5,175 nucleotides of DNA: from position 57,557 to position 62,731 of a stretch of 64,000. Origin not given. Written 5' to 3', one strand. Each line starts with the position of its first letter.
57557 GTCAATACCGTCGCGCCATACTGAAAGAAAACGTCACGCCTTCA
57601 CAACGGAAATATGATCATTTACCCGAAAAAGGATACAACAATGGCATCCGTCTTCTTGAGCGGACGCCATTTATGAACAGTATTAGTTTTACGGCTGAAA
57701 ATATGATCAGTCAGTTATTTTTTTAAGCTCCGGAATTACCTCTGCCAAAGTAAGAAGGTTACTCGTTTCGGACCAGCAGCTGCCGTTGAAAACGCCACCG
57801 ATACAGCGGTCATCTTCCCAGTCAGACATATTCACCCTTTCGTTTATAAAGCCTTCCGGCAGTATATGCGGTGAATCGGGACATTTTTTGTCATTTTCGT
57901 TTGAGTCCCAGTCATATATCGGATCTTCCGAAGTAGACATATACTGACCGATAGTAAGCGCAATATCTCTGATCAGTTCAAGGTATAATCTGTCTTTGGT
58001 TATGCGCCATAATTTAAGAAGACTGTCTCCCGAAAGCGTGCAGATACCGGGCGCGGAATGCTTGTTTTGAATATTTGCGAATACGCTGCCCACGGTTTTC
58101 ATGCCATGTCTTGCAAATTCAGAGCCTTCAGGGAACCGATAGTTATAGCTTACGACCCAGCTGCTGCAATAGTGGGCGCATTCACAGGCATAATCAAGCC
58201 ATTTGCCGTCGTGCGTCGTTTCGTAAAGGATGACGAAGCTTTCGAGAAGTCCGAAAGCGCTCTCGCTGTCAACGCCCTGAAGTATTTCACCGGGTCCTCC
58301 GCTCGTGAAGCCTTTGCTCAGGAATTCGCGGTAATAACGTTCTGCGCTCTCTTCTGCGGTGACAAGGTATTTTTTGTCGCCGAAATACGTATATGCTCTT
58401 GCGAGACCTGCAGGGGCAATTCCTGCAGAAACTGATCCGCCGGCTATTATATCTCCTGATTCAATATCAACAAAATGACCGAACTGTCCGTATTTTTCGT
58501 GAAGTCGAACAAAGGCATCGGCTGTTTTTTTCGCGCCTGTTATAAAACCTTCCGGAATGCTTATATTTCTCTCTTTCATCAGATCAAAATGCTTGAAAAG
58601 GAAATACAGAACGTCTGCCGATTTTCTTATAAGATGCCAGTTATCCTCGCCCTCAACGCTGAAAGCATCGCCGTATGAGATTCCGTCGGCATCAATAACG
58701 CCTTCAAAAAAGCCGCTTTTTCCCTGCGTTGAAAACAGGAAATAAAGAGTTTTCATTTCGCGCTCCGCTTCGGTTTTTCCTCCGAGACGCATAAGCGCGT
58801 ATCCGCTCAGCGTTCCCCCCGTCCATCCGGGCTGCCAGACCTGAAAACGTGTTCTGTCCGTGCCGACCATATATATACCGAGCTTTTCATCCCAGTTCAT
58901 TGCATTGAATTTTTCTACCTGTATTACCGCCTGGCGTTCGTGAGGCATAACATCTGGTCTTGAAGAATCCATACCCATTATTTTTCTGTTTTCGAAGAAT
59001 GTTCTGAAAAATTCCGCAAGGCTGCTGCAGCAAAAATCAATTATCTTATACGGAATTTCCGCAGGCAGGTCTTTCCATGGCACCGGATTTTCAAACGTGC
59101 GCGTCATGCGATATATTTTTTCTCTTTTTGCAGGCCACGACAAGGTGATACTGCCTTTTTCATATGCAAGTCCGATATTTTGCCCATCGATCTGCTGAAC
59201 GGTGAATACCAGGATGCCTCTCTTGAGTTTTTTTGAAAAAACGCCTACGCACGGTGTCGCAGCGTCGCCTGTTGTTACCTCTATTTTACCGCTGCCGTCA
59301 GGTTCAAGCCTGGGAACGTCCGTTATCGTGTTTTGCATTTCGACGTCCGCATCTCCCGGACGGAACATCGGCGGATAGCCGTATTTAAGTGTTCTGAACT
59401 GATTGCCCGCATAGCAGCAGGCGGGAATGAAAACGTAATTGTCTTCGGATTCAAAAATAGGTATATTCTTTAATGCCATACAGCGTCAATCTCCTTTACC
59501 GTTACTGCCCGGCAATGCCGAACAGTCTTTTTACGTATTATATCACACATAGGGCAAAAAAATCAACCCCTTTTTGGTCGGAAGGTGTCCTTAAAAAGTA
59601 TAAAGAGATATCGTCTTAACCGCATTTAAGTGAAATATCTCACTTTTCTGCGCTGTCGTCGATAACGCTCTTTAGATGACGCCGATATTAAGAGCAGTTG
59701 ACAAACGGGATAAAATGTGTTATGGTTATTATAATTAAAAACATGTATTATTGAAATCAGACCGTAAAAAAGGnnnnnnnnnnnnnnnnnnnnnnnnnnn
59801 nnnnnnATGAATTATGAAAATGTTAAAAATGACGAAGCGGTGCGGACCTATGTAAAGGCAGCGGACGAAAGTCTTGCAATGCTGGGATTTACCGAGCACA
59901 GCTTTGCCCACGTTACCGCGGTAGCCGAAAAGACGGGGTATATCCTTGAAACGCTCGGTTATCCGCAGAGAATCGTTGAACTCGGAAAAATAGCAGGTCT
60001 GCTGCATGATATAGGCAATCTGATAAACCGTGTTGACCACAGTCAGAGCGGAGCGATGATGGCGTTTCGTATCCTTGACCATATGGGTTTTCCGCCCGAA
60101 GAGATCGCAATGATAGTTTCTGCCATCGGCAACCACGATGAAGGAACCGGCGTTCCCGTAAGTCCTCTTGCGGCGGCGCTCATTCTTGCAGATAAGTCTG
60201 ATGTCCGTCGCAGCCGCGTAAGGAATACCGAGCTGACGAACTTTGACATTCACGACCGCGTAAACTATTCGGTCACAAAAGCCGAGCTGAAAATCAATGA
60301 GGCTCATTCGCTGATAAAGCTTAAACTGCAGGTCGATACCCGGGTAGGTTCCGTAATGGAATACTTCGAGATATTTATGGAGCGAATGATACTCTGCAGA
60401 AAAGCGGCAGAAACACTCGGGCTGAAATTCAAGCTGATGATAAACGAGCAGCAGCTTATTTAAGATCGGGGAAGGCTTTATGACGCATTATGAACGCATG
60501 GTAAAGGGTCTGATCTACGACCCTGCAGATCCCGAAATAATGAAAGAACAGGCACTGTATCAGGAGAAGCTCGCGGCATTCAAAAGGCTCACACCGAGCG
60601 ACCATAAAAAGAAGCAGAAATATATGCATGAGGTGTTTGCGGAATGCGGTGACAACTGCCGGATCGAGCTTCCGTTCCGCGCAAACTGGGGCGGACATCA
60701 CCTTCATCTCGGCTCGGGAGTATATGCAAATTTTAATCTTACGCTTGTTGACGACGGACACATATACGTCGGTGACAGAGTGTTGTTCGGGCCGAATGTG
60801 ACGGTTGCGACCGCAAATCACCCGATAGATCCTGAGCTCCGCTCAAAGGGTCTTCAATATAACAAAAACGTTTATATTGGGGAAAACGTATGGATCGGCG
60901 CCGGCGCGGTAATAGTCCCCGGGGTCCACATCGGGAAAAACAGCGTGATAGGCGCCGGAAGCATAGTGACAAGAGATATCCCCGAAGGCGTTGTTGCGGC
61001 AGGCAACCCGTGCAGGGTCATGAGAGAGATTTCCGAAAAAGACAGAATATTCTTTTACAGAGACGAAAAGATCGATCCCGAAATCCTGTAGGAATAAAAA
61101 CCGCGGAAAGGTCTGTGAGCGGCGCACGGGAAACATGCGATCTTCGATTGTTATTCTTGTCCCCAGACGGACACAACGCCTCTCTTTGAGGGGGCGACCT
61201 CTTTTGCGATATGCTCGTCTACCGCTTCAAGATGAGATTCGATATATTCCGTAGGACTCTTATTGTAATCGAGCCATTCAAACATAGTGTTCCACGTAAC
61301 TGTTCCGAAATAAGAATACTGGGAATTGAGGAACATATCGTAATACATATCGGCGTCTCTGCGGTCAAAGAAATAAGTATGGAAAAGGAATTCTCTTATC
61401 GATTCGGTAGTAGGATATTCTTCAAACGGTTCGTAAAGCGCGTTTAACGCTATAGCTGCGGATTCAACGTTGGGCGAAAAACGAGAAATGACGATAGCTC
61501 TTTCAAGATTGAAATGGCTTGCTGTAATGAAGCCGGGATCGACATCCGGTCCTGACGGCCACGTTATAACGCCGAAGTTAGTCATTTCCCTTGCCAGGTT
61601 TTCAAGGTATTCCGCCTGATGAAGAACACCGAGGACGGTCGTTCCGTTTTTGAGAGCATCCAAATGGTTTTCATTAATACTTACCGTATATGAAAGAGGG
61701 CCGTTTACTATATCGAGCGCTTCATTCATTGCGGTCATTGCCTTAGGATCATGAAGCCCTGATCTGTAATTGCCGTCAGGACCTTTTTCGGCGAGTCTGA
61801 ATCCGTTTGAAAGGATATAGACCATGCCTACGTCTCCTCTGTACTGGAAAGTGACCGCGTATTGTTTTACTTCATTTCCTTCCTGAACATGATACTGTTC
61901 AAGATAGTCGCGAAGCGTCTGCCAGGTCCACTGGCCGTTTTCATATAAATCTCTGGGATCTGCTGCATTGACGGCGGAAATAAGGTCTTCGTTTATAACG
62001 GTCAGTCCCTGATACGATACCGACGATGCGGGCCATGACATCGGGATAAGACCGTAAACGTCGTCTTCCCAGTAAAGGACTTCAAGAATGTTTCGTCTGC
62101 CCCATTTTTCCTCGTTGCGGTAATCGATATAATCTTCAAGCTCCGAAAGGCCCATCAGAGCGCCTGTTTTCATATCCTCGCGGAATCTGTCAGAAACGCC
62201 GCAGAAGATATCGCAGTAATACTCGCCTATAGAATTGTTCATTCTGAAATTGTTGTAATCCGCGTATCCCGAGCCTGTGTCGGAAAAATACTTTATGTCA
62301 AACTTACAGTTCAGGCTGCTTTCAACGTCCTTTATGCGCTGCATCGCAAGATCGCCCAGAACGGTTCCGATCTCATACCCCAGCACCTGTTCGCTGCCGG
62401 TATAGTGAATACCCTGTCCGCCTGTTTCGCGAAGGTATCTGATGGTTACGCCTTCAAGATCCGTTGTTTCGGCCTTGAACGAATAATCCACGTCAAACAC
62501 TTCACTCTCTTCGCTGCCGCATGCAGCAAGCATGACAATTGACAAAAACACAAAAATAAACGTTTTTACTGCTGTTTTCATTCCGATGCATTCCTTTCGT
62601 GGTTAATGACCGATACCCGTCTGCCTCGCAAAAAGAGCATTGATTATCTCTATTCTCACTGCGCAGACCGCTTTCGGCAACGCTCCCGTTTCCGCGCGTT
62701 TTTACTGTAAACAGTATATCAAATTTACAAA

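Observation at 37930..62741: Six-member family of ~470-aa solute-binding-protein-like lipoproteins, all without adjacent ABC permeases and each with its own consensus promoter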

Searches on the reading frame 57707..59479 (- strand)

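Call 9: search_protein_families(library=pfam, proteins=[window:57707-59479:-], max_evalue=0.001)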
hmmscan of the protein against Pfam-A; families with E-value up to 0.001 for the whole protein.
window:57707-59479:- (590 aa): 0 families

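Call 58: search_protein_families(library=pfam, proteins=[window:57707-59479:-], max_evalue=0.1)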
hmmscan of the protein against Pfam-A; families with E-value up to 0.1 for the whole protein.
window:57707-59479:- (590 aa): 2 families
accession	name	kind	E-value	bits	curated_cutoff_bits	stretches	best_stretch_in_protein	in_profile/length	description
PF07944.18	Beta-AFase-like_GH127_cat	-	0.0014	18.2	24.9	0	405-435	174-204/376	Beta-L-arabinofuranosidase, GH127 catalytic domain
PF06662.19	C5-epim_C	-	0.0051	16.8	23.3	1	349-382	28-61/188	D-glucuronyl C5-epimerase C-terminus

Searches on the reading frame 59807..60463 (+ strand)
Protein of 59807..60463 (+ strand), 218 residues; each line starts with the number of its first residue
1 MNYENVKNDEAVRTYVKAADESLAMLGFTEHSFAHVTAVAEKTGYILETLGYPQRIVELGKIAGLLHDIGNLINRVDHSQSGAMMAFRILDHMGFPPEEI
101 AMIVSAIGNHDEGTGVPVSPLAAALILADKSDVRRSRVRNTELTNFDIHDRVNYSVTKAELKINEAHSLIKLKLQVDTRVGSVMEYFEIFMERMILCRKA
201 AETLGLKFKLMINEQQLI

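Call 9: search_protein_families(library=pfam, proteins=[window:59807-60463:+], max_evalue=0.001)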
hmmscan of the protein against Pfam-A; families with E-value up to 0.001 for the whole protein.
window:59807-60463:+ (218 aa): 1 family
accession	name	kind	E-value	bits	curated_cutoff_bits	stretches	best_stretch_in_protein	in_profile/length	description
PF01966.28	HD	-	7.1e-07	30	22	1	33-131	2-113/116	HD domain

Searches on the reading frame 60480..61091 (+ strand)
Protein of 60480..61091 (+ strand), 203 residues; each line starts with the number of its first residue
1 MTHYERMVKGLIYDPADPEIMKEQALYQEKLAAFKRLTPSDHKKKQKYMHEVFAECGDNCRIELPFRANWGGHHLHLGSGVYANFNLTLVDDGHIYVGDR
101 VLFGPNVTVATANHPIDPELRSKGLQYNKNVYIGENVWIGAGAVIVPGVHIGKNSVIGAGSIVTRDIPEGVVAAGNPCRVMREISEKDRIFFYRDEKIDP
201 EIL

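Call 9: search_protein_families(library=pfam, proteins=[window:60480-61091:+], max_evalue=0.001)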
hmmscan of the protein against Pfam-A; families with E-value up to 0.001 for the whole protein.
window:60480-61091:+ (203 aa): 3 families
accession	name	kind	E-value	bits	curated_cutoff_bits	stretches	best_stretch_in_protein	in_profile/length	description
PF00132.30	Hexapep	-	3.6e-13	49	27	1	130-165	1-36/36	Bacterial transferase hexapeptide (six repeats)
PF14602.12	Hexapep_2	-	3.1e-11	43.2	27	1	131-165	2-34/34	Hexapeptide repeat of succinyl-transferase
PF12464.13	Mac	-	4.7e-10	40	22.1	1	6-57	1-53/53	Maltose acetyltransferase hexapeptide capping motif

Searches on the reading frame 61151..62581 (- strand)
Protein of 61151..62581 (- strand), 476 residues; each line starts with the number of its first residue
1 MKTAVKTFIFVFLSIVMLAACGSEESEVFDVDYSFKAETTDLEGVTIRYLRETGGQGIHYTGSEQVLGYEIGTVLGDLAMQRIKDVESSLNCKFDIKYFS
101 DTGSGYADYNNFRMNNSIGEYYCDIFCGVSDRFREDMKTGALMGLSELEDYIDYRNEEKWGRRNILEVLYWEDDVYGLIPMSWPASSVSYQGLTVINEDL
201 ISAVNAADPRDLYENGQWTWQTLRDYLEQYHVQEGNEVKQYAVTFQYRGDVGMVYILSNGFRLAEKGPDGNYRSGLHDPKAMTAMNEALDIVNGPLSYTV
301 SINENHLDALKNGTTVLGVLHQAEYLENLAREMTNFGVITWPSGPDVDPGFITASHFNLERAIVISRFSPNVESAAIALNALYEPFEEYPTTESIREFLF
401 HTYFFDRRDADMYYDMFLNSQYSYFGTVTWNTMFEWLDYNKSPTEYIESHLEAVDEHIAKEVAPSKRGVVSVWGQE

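Call 4: search_protein_families(library=pfam, proteins=[window:61151-62581:-], max_evalue=1)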
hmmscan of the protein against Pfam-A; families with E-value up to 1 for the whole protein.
window:61151-62581:- (476 aa): 0 families

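Call 5: search_protein_families(library=ncbifam, proteins=[window:61151-62581:-], max_evalue=1)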
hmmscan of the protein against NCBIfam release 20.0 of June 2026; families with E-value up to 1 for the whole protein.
window:61151-62581:- (476 aa): 1 family
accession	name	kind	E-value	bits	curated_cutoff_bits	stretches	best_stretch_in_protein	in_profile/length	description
NF047408.1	SA0632_fam_LP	equivalog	0.14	11.8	70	1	6-27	3-25/68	SA0632 family lipoprotein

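Call 70: find_encoding_contigs(protein=window:61151-62581:-, flank=10000, max_places=3)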
Protein window:61151-62581:- (476 aa): 2 contigs read that carry it; 1 place shown.
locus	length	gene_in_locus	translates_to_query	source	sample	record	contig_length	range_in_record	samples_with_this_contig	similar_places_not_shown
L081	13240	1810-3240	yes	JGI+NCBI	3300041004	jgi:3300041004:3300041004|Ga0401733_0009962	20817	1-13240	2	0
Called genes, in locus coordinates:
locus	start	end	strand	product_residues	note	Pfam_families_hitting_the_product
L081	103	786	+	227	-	PF09359:VTC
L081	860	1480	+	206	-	PF16316:DUF4956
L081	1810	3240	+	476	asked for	-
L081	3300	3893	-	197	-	PF12464:Mac, PF00132:Hexapep, PF14602:Hexapep_2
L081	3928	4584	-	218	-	PF01966:HD (weak)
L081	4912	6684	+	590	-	-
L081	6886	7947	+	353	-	PF14607:GxDLY, PF13472:Lipase_GDSL_2, PF14606:Lipase_GDSL_3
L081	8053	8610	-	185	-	PF13240:Zn_Ribbon_1 (weak)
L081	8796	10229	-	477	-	-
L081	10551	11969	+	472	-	-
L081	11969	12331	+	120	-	-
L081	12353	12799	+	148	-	-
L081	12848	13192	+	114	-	-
